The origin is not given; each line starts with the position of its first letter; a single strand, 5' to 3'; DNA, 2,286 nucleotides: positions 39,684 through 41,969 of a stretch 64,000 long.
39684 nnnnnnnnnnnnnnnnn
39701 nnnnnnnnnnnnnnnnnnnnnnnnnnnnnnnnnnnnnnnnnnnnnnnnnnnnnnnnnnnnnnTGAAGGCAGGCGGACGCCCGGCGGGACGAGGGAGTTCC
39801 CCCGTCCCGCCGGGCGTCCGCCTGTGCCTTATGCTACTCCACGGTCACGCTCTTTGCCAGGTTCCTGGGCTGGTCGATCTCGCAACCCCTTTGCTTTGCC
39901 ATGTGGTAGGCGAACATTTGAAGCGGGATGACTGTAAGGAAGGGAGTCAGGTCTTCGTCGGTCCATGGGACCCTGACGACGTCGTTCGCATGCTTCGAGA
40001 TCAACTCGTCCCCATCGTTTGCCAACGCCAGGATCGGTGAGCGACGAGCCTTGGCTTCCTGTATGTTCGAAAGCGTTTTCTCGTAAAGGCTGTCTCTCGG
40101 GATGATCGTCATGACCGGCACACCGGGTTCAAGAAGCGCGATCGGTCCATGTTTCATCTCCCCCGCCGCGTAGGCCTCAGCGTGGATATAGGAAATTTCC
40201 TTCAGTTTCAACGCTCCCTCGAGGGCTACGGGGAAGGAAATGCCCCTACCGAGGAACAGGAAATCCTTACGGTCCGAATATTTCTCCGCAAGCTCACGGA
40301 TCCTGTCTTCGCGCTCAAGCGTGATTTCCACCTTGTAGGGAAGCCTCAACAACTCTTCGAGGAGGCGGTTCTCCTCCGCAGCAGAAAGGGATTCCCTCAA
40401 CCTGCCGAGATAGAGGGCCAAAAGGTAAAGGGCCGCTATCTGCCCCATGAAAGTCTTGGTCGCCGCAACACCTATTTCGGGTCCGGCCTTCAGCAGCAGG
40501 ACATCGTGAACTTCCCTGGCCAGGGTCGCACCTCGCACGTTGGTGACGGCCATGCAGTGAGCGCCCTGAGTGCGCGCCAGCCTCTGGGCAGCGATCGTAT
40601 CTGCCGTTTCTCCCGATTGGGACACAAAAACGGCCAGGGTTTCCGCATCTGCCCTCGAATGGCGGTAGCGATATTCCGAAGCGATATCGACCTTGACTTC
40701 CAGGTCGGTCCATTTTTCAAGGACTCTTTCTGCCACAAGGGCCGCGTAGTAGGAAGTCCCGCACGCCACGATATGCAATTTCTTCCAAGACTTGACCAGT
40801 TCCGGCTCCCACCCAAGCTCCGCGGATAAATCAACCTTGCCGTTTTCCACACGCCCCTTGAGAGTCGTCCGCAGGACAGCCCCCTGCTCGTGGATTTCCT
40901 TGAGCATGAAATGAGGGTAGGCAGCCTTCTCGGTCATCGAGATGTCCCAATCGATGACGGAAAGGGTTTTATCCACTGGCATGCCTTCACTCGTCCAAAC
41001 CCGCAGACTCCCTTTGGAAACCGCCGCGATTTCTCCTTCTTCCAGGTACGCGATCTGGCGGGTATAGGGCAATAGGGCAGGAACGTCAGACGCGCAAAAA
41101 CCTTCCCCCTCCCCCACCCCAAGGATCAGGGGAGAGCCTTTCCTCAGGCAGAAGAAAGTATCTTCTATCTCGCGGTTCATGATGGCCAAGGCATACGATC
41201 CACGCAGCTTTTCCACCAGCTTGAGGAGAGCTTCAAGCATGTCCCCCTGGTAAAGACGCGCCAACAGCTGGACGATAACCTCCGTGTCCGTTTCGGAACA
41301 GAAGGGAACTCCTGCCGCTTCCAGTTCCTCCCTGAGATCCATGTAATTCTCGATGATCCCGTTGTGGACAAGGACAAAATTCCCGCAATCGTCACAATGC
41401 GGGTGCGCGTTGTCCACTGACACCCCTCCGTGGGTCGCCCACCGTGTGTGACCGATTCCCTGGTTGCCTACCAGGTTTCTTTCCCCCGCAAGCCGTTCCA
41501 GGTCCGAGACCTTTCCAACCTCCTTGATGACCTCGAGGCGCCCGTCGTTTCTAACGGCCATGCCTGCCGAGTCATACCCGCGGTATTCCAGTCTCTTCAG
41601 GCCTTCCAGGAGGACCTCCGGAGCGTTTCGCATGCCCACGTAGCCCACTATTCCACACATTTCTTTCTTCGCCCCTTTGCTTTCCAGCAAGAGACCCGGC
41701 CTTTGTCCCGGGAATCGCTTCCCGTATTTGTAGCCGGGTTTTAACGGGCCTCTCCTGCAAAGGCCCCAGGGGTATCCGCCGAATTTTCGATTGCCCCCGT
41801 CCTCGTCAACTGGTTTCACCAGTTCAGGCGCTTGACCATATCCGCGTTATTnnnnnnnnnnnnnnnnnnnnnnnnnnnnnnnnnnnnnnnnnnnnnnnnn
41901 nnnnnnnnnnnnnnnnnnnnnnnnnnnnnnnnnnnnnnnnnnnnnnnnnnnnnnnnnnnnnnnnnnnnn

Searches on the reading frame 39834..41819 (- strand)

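Call 25: search_protein_families(library=pfam, proteins=[window:39834-41819:-], max_evalue=0.0001)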
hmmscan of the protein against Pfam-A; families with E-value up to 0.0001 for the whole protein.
window:39834-41819:- (661 aa): 3 families
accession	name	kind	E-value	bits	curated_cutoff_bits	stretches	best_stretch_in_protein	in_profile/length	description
PF01380.27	SIS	-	2.7e-48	163.5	25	2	344-469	4-130/131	SIS domain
PF13522.11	GATase_6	-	4e-21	75.8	27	1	120-237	12-122/130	Glutamine amidotransferase domain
PF13537.11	GATase_7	-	6.4e-18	65.4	25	1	137-250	12-122/123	Glutamine amidotransferase domain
